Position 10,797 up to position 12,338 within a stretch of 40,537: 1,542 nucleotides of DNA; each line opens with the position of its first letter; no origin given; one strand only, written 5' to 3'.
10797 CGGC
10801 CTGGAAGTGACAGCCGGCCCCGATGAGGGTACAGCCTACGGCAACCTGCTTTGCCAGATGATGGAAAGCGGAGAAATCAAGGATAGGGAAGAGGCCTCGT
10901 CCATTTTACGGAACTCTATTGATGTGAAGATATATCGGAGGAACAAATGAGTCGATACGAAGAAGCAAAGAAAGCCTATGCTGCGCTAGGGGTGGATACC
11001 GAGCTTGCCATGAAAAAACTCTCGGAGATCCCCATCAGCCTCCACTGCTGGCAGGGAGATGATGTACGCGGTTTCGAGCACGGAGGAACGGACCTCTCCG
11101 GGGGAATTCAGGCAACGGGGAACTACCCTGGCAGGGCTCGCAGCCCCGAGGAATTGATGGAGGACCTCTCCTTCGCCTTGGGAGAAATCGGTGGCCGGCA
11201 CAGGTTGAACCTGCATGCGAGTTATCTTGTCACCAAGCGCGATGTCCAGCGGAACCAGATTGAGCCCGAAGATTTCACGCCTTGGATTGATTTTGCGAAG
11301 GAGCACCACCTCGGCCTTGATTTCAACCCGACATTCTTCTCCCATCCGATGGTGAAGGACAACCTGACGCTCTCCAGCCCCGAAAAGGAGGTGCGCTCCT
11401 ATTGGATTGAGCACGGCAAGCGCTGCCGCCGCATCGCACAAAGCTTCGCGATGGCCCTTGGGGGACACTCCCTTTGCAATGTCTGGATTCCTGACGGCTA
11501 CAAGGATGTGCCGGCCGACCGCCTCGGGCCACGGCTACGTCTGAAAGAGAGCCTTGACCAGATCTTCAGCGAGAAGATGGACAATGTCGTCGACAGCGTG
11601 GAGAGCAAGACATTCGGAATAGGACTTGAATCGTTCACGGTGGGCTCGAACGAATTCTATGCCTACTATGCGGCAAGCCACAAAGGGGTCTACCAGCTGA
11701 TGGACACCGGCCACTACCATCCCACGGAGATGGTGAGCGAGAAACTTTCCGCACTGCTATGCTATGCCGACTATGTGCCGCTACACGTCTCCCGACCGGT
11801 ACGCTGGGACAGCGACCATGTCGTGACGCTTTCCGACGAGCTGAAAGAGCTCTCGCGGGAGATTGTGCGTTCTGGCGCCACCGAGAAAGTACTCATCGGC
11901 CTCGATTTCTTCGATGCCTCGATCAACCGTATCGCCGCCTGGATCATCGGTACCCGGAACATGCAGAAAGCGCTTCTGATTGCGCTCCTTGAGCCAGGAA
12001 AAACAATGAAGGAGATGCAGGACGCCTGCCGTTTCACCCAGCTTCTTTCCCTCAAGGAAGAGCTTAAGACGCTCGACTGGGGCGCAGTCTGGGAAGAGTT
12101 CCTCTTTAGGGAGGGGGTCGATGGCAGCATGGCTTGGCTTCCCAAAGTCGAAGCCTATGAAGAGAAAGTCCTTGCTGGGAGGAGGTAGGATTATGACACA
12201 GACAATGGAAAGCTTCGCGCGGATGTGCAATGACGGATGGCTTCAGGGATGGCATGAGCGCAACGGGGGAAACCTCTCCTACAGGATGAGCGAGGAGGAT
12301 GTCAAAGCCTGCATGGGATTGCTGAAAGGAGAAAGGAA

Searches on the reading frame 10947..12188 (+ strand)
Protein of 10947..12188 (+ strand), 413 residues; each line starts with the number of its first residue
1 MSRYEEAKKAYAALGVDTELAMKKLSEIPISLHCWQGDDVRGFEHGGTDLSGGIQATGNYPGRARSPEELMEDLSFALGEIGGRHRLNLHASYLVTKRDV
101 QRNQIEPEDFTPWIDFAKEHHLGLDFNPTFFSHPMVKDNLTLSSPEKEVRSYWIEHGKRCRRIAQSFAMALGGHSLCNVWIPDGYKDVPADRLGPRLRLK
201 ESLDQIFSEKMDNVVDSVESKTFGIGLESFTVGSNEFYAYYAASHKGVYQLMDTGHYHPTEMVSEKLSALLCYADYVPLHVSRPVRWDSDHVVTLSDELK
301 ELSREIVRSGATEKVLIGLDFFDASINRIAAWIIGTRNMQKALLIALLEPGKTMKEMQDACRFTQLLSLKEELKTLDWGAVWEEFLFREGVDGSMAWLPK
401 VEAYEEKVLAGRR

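Call 43: search_protein_families(library=pfam, proteins=[window:10947-12188:+], max_evalue=0.00001)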
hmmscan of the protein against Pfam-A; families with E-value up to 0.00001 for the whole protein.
window:10947-12188:+ (413 aa): 1 family
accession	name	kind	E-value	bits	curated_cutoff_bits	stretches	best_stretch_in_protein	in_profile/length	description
PF06134.17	RhaA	-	1.1e-180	601.7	22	1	2-411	5-416/417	L-rhamnose isomerase (RhaA)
